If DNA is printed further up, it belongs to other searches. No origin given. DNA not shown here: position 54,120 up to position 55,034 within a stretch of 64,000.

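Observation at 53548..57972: Triplicated two-gene cassette: 2x[4Fe-4S] protein with unknown C-terminal domain, plus a Cys-rich unknown protein, fused to a TRAP operon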

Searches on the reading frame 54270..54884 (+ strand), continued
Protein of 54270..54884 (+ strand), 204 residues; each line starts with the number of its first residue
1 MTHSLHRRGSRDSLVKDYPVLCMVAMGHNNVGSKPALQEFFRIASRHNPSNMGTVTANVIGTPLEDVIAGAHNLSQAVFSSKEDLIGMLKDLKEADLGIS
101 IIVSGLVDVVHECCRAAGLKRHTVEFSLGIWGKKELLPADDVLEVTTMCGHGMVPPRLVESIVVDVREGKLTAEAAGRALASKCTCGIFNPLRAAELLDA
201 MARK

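Call 48: search_protein_families(library=pfam, proteins=[L071:11367-13265:-, L071:2481-3506:+, L068:1179-2150:+, L068:7089-8075:+, L036:2939-3775:+, L073:6127-7080:-, L045:12342-14639:+, L065:3299-4867:+, L015:11017-12213:+, L015:12122-13063:+], max_evalue=0.0001)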
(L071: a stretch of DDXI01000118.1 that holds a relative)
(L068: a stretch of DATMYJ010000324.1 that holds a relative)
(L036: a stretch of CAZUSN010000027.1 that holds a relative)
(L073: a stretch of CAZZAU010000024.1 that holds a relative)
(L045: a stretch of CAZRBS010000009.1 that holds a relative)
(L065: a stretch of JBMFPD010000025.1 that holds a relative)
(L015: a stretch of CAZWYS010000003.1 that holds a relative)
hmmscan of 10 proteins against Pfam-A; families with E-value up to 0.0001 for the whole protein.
L071:11367-13265:- (633 aa): 10 families
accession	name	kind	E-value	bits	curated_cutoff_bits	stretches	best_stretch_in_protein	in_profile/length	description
PF00158.32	Sigma54_activat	-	4.3e-71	238.4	20.2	1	303-470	1-167/168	Sigma-54 interaction domain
PF25601.1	AAA_lid_14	-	1.4e-25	89.4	27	1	476-555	1-80/87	AAA+ ATPase lid domain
PF14532.12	Sigma54_activ_2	-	1.8e-24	87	25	1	304-475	1-138/138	Sigma-54 interaction domain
PF00571.33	CBS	-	6.8e-15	55.6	24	1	77-119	10-52/57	CBS domain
PF02954.25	HTH_8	-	8.2e-11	41.9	22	1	592-626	7-41/42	Bacterial regulatory protein, Fis family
PF00989.32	PAS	-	4.6e-06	27.1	22.6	1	176-222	12-61/113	PAS fold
PF13426.13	PAS_9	-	1e-05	26.2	27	1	176-249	2-85/103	PAS domain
PF00004.35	AAA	-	2e-05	25.5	21.2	1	327-449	1-111/131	ATPase family associated with various cellular activities (AAA)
PF08448.16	PAS_4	-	5.6e-05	23.8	23.1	0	176-217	6-47/110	PAS fold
PF01078.27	Mg_chelatase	-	5.6e-05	23.1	20.3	0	379-419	89-129/207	Magnesium chelatase, subunit ChlI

L071:2481-3506:+ (342 aa): 1 family
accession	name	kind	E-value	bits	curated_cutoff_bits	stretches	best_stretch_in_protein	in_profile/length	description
PF00793.26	DAHP_synth_1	-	2.7e-47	161.4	25.5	1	35-333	8-267/270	DAHP synthetase I family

L068:1179-2150:+ (324 aa): 3 families
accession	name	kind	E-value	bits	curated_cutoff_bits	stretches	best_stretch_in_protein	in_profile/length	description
PF00753.33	Lactamase_B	-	6.1e-28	98.5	22.7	1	38-241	6-196/196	Metallo-beta-lactamase superfamily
PF19583.5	ODP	-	8.5e-09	36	27.2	1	41-226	6-160/194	ODP family beta lactamase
PF12706.13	Lactamase_B_2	-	1.7e-05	25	27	1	71-123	26-79/200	Beta-lactamase superfamily domain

L068:7089-8075:+ (329 aa): 1 family
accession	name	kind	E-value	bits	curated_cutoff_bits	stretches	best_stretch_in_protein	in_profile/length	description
PF01368.27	DHH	-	3.7e-07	30.9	28.1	1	2-147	2-125/125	DHH family, N-terminal domain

L036:2939-3775:+ (279 aa): 4 families
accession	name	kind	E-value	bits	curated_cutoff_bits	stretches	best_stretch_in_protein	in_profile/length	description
PF00561.26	Abhydrolase_1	-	4.6e-21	76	25.8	1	21-259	2-245/245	alpha/beta hydrolase fold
PF12697.13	Abhydrolase_6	-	1.8e-15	58.6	26.3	1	34-262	13-214/217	Alpha/beta hydrolase family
PF12146.15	Hydrolase_4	-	6.7e-10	39.1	27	1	40-257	26-237/239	Serine aminopeptidase, S33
PF03096.20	Ndr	-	3.3e-05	23.2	23.3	1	74-269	86-275/283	Ndr family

L073:6127-7080:- (318 aa): 4 families
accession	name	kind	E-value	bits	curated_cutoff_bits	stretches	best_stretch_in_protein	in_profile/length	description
PF01436.27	NHL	-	3.4e-29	99.8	20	2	136-164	1-28/28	NHL repeat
PF08450.18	SGL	-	1.3e-07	32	26.3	0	137-174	184-220/246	SMP-30/Gluconolactonase/LRE-like region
PF17170.10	DUF5128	-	7.4e-06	25.8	22.9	0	196-240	54-106/321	6-bladed beta-propeller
PF13449.12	Phytase-like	-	8e-05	23.1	27.6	0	141-177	72-107/284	Esterase-like activity of phytase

L045:12342-14639:+ (766 aa): 3 families
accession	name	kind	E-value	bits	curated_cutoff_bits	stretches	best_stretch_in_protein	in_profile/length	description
PF02896.24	PEP-utilizers_C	-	1.5e-70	238.1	22.8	1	419-742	5-291/293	PEP-utilising enzyme, PEP-binding domain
PF01326.24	PPDK_N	-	1.1e-48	166.6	27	2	57-199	79-226/328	Pyruvate phosphate dikinase, AMP/ATP-binding domain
PF00391.29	PEP-utilizers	-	3.9e-24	84.5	23.1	1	321-403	2-72/72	PEP-utilising enzyme, mobile domain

L065:3299-4867:+ (523 aa): 2 families
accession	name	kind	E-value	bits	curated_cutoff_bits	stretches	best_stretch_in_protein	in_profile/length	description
PF02436.23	PYC_OADA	-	1e-56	192.3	27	1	312-474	1-177/201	Conserved carboxylase domain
PF00682.25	HMGL-like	-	1.2e-20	74.5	29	1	145-288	114-257/260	HMGL-like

L015:11017-12213:+ (399 aa): 4 families
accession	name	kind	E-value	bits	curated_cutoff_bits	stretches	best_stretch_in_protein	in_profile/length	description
PF08442.15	ATP-grasp_2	-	9.6e-72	241.3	29.5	1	2-202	1-202/202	ATP-grasp domain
PF00549.24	Ligase_CoA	-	1.7e-27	96.5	24.5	1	261-381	1-128/128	CoA-ligase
PF13549.11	ATP-grasp_5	-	1.8e-13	50.8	27.6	1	4-216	11-220/221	ATP-grasp domain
PF24948.1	Citrate_synth_N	-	1.7e-12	47.6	83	1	44-221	56-224/232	ATP-citrate synthase ATP-grasp domain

L015:12122-13063:+ (314 aa): 3 families
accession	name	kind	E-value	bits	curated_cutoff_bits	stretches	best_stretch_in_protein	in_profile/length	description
PF02629.25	CoA_binding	-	3.9e-26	92.1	22.3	1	31-124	1-96/97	CoA binding domain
PF00549.24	Ligase_CoA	-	1.1e-24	87.4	24.5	1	178-298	1-127/128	CoA-ligase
PF13607.11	Succ_CoA_lig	-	8.4e-13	48.7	27.4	1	172-313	1-137/138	Succinyl-CoA ligase like flavodoxin domain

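Call 55: search_protein_families(library=pfam, proteins=[L031:1823-6301:+, L057:5555-7162:+, L065:4914-5717:+, L048:6373-7185:+, L063:8756-9715:+, L038:5526-6374:+, L012:8835-11663:+, L077:5172-6641:-, L055:6273-7787:-, L072:6529-7806:-], max_evalue=0.0001)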
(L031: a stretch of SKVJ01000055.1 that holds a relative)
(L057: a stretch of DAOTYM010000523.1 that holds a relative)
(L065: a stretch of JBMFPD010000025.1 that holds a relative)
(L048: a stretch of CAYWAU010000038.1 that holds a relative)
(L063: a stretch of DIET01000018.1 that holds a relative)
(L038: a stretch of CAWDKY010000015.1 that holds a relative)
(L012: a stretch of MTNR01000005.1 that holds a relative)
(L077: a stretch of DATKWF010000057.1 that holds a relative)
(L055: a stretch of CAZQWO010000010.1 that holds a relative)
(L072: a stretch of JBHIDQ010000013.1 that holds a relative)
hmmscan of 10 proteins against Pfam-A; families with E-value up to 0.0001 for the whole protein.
L031:1823-6301:+ (1493 aa): 23 families
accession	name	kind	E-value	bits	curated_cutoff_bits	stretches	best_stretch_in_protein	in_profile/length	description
PF07992.20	Pyr_redox_2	-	1.3e-60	205.7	26.1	3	257-551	2-291/291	Pyridine nucleotide-disulphide oxidoreductase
PF13450.12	NAD_binding_8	-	8.3e-26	90.5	21.9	2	1076-1119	1-42/68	NAD(P)-binding Rossmann-like domain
PF00070.33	Pyr_redox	-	9e-22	77.8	22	1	388-460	1-78/82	Pyridine nucleotide-disulphide oxidoreductase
PF13738.12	Pyr_redox_3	-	6.2e-21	75.4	30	1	343-535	127-305/305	Pyridine nucleotide-disulphide oxidoreductase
PF12831.13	FAD_oxidored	-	2.8e-20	73.5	27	2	14-51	2-39/416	FAD dependent oxidoreductase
PF14691.11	Fer4_20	-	6e-20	71.6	25.8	1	164-241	27-108/113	Dihydroprymidine dehydrogenase domain II, 4Fe-4S cluster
PF01266.30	DAO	-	3.3e-16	60.2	27.9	1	1074-1112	2-41/353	FAD dependent oxidoreductase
PF00890.30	FAD_binding_2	-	4.1e-14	53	20.4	1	1074-1110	2-38/414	FAD binding domain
PF03486.20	HI0933_like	-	4.6e-13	49.6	50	0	1074-1107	3-36/244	HI0933-like protein Rossmann domain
PF01262.27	AlaDh_PNT_C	-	9.4e-11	42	23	0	388-419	30-61/214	Alanine dehydrogenase/PNT, C-terminal domain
PF01134.28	GIDA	-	2.1e-10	40.7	22.1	0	1075-1101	3-29/391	Glucose inhibited division protein A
PF13187.11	Fer4_9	-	2.5e-09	37.4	27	1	1425-1471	1-51/52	4Fe-4S dicluster domain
PF01494.25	FAD_binding_3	-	6.6e-09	35.9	22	0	1074-1104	4-34/349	FAD binding domain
PF01946.23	Thi4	-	2.7e-08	33.8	26.2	0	1075-1108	21-55/235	Thi4 family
PF00743.25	FMO-like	-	7.3e-08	31.7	22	0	1072-1120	2-50/532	Flavin-binding monooxygenase-like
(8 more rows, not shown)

L057:5555-7162:+ (536 aa): 4 families
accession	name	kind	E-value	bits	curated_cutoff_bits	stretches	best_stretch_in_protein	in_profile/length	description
PF04542.20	Sigma70_r2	-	5.5e-25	87.4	24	1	275-345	1-71/71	Sigma-70 region 2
PF04545.22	Sigma70_r4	-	2.2e-19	69.1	24.1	1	472-525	1-50/50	Sigma-70, region 4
PF04539.22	Sigma70_r3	-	8.6e-15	55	25.3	1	407-458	25-76/78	Sigma-70 region 3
PF00140.25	Sigma70_r1_2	-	9.4e-13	48.3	22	1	211-244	1-34/34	Sigma-70 factor, region 1.2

L065:4914-5717:+ (268 aa): 0 families

L048:6373-7185:+ (271 aa): 2 families
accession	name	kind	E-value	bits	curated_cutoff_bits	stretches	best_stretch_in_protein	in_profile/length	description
PF00378.25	ECH_1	-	3.1e-28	99.2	27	1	37-236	3-201/251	Enoyl-CoA hydratase/isomerase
PF16113.10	ECH_2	-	9.1e-05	22.5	27.2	0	63-222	24-185/335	Enoyl-CoA hydratase/isomerase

L063:8756-9715:+ (320 aa): 1 family
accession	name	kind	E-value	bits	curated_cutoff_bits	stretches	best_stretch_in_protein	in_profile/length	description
PF19799.5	DUF6282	-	6.6e-70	235.3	26.8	1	38-242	1-196/196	Family of unknown function (DUF6282)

L038:5526-6374:+ (283 aa): 2 families
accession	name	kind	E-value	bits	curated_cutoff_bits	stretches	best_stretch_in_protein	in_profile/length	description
PF02776.23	TPP_enzyme_N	-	4.5e-29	101.1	26.8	1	21-123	2-106/119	Thiamine pyrophosphate enzyme, N-terminal TPP binding domain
PF00205.28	TPP_enzyme_M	-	1.7e-17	63.8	30.4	1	211-270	1-60/137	Thiamine pyrophosphate enzyme, central domain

L012:8835-11663:+ (943 aa): 9 families
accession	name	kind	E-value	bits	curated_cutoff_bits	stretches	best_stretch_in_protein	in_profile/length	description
PF14417.12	MEDS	-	1.2e-54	184.9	29.8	1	61-222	1-161/161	MEDS: MEthanogen/methylotroph, DcmR Sensory domain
PF02518.31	HATPase_c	-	6.3e-27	94.6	26.4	1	826-933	4-110/111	Histidine kinase-, DNA gyrase B-, and HSP90-like ATPase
PF00989.32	PAS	-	3.1e-21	75.9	22.6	2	277-387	4-113/113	PAS fold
PF13426.13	PAS_9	-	1.1e-19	71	27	2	602-700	7-103/103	PAS domain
PF08448.16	PAS_4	-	1.6e-18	67.3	23.1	1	281-392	2-110/110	PAS fold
PF08447.18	PAS_3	-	8.5e-18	64.9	25.6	1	611-691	2-84/89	PAS fold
PF00512.31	HisKA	-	5.2e-16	58.9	26.9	1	718-779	3-64/66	His Kinase A (phospho-acceptor) domain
PF13188.13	PAS_8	-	4.5e-07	30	21.8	0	279-331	6-56/65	PAS domain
PF24820.1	Diguanyl_cycl_sensor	-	8.4e-07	29.4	28.1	1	287-336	9-57/109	Diguanylate cyclase-like sensor domain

L077:5172-6641:- (490 aa): 5 families
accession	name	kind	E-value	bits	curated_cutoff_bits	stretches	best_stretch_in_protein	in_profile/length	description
PF13365.12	Trypsin_2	-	3.8e-28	99.5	27.6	1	215-355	1-144/144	Trypsin-like peptidase domain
PF13180.12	PDZ_2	-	4.2e-16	59.4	27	1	396-485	4-80/80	PDZ domain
PF00089.32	Trypsin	-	2.4e-11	44.3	20.6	1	195-357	6-196/220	Trypsin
PF17820.7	PDZ_6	-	1e-09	38.4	27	1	420-458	2-40/54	PDZ domain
PF00595.29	PDZ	-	1.6e-06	28.8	23.2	1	396-452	13-61/81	PDZ domain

L055:6273-7787:- (505 aa): 3 families
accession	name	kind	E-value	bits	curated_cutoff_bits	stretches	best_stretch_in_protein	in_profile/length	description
PF13282.11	DUF4070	-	6.9e-40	136.8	22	1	358-492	1-138/144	Domain of unknown function (DUF4070)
PF04055.27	Radical_SAM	-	1.8e-15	57.9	29.5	1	171-327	3-154/166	Radical SAM superfamily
PF02310.24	B12-binding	-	1.4e-12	47.9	32.1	1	30-127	12-120/121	B12 binding domain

L072:6529-7806:- (426 aa): 1 family
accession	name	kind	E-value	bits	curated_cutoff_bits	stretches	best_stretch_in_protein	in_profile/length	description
PF07690.21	MFS_1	-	2.4e-43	148.8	33.4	2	19-336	2-304/347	Major Facilitator Superfamily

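Call 57: search_protein_families(library=ncbifam, proteins=[L050:5558-7249:+, L054:5574-7247:+, L050:8702-9877:+, L015:8865-10049:+, L004:6234-6992:+, L009:7405-9240:+, L050:3645-5348:+, L074:835-1830:+, L063:8756-9715:+, L045:2447-4075:-], max_evalue=1e-10)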
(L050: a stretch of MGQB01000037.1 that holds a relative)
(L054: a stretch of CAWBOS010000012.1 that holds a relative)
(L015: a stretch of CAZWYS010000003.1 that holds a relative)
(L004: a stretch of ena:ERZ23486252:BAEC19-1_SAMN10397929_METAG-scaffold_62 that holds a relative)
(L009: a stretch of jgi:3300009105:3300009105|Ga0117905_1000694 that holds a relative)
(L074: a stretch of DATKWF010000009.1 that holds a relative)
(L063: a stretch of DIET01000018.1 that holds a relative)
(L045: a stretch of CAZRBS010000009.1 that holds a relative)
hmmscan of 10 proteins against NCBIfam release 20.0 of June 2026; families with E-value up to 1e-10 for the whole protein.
L050:5558-7249:+ (564 aa): 49 families (the best 25 are shown)
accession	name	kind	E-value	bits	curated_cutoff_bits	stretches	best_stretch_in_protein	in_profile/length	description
NF004516.0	PRK05858.1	equivalog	2.6e-95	320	587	1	7-553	8-542/548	acetolactate synthase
NF004919.0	PRK06276.1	equivalog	1.3e-69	235.1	866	1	11-548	2-540/582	acetolactate synthase large subunit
NF006122.0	PRK08266.1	subfamily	1.1e-68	232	571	1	8-544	2-522/543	hypothetical protein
TIGR00118.1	acolac_lg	equivalog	1.1e-66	225.5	538.35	1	11-552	2-542/557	biosynthetic-type acetolactate synthase large subunit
NF006721.0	PRK09259.1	equivalog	2.2e-64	218.1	557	1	9-548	14-552/574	oxalyl-CoA decarboxylase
NF004807.0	PRK06154.1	equivalog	6.4e-64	216.6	607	1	9-545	19-553/565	thiamine pyrophosphate-requiring protein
NF004772.0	PRK06112.1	subfamily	9.6e-63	212.4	673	1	4-553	8-566/578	acetolactate synthase catalytic subunit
TIGR03254.1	oxalate_oxc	equivalog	1.2e-60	205.7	739.4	1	14-548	7-539/554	oxalyl-CoA decarboxylase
NF006187.0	PRK08322.1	equivalog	1.5e-58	198.6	509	1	11-545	3-527/548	acetolactate synthase large subunit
NF004710.0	PRK06048.1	equivalog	1.7e-58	198.5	976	1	6-547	4-538/561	acetolactate synthase large subunit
NF058623.1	HdaclCoAlyACT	equivalog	4.2e-58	197.4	600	1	7-544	7-538/575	2-hydroxyacyl-CoA lyase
NF006052.0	PRK08199.1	subfamily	1.2e-56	192.2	539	1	6-563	4-554/559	thiamine pyrophosphate protein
NF005039.0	PRK06456.1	equivalog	7.1e-56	189.9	868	1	13-481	5-477/572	acetolactate synthase large subunit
NF005712.0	PRK07524.1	subfamily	1.3e-54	185.6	500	1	11-546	4-529/536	5-guanidino-2-oxopentanoate decarboxylase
NF008431.0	PRK11269.1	equivalog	2.7e-53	181.4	791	1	7-481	1-475/591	glyoxylate carboligase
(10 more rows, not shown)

L054:5574-7247:+ (558 aa): 49 families (the best 25 are shown)
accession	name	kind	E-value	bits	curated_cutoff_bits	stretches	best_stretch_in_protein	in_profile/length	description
NF004516.0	PRK05858.1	equivalog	1.9e-92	310.5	587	1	3-547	10-542/548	acetolactate synthase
NF004919.0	PRK06276.1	equivalog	4.2e-69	233.4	866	1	5-542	2-540/582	acetolactate synthase large subunit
NF006122.0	PRK08266.1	subfamily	5.5e-67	226.5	571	1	2-538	2-522/543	hypothetical protein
TIGR00118.1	acolac_lg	equivalog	4.1e-66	223.6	538.35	1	5-546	2-542/557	biosynthetic-type acetolactate synthase large subunit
NF004807.0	PRK06154.1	equivalog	2.4e-65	221.3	607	1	5-539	21-553/565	thiamine pyrophosphate-requiring protein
NF006721.0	PRK09259.1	equivalog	3.2e-63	214.3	557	1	8-542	19-552/574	oxalyl-CoA decarboxylase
NF004772.0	PRK06112.1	subfamily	1.6e-61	208.3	673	1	4-547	14-566/578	acetolactate synthase catalytic subunit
NF006187.0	PRK08322.1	equivalog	2.3e-59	201.3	509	1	5-539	3-527/548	acetolactate synthase large subunit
TIGR03254.1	oxalate_oxc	equivalog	2.5e-59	201.5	739.4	1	8-542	7-539/554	oxalyl-CoA decarboxylase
NF004710.0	PRK06048.1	equivalog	3.1e-57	194.3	976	1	3-541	7-538/561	acetolactate synthase large subunit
NF058623.1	HdaclCoAlyACT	equivalog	1.3e-56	192.5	600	1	7-538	13-538/575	2-hydroxyacyl-CoA lyase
NF005039.0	PRK06456.1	equivalog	2.2e-56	191.5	868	1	7-475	5-477/572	acetolactate synthase large subunit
NF006052.0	PRK08199.1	subfamily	4.9e-56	190.2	539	1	4-556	8-553/559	thiamine pyrophosphate protein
NF005712.0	PRK07524.1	subfamily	1.9e-54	185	500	1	5-540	4-529/536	5-guanidino-2-oxopentanoate decarboxylase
NF008431.0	PRK11269.1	equivalog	1.2e-52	179.3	791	1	1-526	1-537/591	glyoxylate carboligase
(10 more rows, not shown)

L050:8702-9877:+ (392 aa): 7 families
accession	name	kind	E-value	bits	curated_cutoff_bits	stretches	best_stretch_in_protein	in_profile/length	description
NF003809.0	PRK05398.1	subfamily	2.9e-86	289.6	442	2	2-207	2-207/416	formyl-CoA transferase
TIGR03253.1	oxalate_frc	equivalog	4.7e-84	282.5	504.2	2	4-207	3-206/416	formyl-CoA transferase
NF008511.0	PRK11430.1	equivalog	1.8e-63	215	522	1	4-376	9-379/381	CoA:oxalate CoA-transferase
NF041294.1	Scnl_mescCoAtase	equivalog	1.1e-59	202.5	700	1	5-374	4-381/381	succinyl-CoA:mesaconate CoA-transferase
NF052585.1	SucGlutTfsCaiB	equivalog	2.8e-58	197.4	750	1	3-377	6-389/394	succinate--glutarate CoA-transferase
NF002914.1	PRK03525.1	equivalog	7.1e-33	114.1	413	1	4-391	9-396/400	L-carnitine CoA-transferase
TIGR04253.1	mesacon_CoA_iso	equivalog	1.5e-18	67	725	1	5-392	3-400/403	2-methylfumaryl-CoA isomerase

L015:8865-10049:+ (395 aa): 7 families
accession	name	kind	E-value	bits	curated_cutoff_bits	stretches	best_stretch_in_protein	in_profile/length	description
NF052585.1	SucGlutTfsCaiB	equivalog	4.7e-78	262.5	750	1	4-374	8-391/394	succinate--glutarate CoA-transferase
NF008511.0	PRK11430.1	equivalog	2.6e-75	253.9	522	1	5-326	11-338/381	CoA:oxalate CoA-transferase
NF041294.1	Scnl_mescCoAtase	equivalog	4.4e-71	240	700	1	1-368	1-380/381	succinyl-CoA:mesaconate CoA-transferase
NF003809.0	PRK05398.1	subfamily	2.1e-70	237.4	442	2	4-196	5-204/416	formyl-CoA transferase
TIGR03253.1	oxalate_frc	equivalog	1.5e-67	228.2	504.2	2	4-196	4-203/416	formyl-CoA transferase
NF002914.1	PRK03525.1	equivalog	4.6e-39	134.5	413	1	4-387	10-397/400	L-carnitine CoA-transferase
TIGR04253.1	mesacon_CoA_iso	equivalog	8.8e-20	71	725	1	3-387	2-400/403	2-methylfumaryl-CoA isomerase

L004:6234-6992:+ (253 aa): 4 families
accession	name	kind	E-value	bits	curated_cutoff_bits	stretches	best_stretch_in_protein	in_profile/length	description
TIGR02311.1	HpaI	equivalog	1.6e-53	181.7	368.8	1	6-248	3-244/249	4-hydroxy-2-oxoheptanedioate aldolase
NF007849.0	PRK10558.1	equivalog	5.8e-47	160.2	393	1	4-233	8-235/256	2-dehydro-3-deoxyglucarate aldolase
TIGR03239.1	GarL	equivalog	6.3e-47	160.2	406.75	1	6-234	3-229/249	2-dehydro-3-deoxyglucarate aldolase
NF007521.0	PRK10128.1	equivalog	1.8e-43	149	441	1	4-241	7-243/267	2-keto-3-deoxy-L-rhamnonate aldolase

L009:7405-9240:+ (612 aa): 1 family
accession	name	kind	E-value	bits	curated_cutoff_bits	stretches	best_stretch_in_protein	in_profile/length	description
NF007354.0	PRK09849.1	equivalog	3.1e-50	171.5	868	1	2-226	6-225/703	aldehyde ferredoxin oxidoreductase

L050:3645-5348:+ (568 aa): 1 family
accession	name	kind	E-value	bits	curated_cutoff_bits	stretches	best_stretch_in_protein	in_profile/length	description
NF007354.0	PRK09849.1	equivalog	2.1e-30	106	868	1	2-221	11-222/703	aldehyde ferredoxin oxidoreductase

L074:835-1830:+ (332 aa): 0 families

L063:8756-9715:+ (320 aa): 0 families

L045:2447-4075:- (543 aa): 48 families (the best 25 are shown)
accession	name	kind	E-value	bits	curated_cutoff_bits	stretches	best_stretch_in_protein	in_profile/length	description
NF004807.0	PRK06154.1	equivalog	1.7e-235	783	607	1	1-543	20-562/565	thiamine pyrophosphate-requiring protein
NF004919.0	PRK06276.1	equivalog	2.3e-92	310.2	866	1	1-540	1-543/582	acetolactate synthase large subunit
TIGR00118.1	acolac_lg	equivalog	4.6e-87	292.8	538.35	1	1-538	1-537/557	biosynthetic-type acetolactate synthase large subunit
NF004710.0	PRK06048.1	equivalog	1.8e-79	267.7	976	1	1-541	8-543/561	acetolactate synthase large subunit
NF004772.0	PRK06112.1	subfamily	1.9e-75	254.3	673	1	3-538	16-562/578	acetolactate synthase catalytic subunit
NF005039.0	PRK06456.1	equivalog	5.1e-75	253.1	868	1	10-522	11-534/572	acetolactate synthase large subunit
NF006187.0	PRK08322.1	equivalog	5.6e-73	246.2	509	1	2-522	3-518/548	acetolactate synthase large subunit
NF008431.0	PRK11269.1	equivalog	8e-70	236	791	1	1-542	4-562/591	glyoxylate carboligase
NF005713.0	PRK07525.1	subfamily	5.8e-68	229.7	620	1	1-538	6-565/592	sulfoacetaldehyde acetyltransferase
NF006052.0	PRK08199.1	subfamily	8.8e-66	222.4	539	1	2-539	9-541/559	thiamine pyrophosphate protein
NF005860.0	PRK07789.1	equivalog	4e-64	217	881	1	1-540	34-583/615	acetolactate synthase large subunit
TIGR03457.1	sulphoacet_xsc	equivalog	1.2e-63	215.4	676.4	1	1-538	2-559/579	sulfoacetaldehyde acetyltransferase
NF006122.0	PRK08266.1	subfamily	3.6e-63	213.9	571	1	2-540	5-529/543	hypothetical protein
NF004516.0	PRK05858.1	equivalog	2.9e-62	211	587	1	4-540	14-540/548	acetolactate synthase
NF005712.0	PRK07524.1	subfamily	2.8e-59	201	500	1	6-537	8-531/536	5-guanidino-2-oxopentanoate decarboxylase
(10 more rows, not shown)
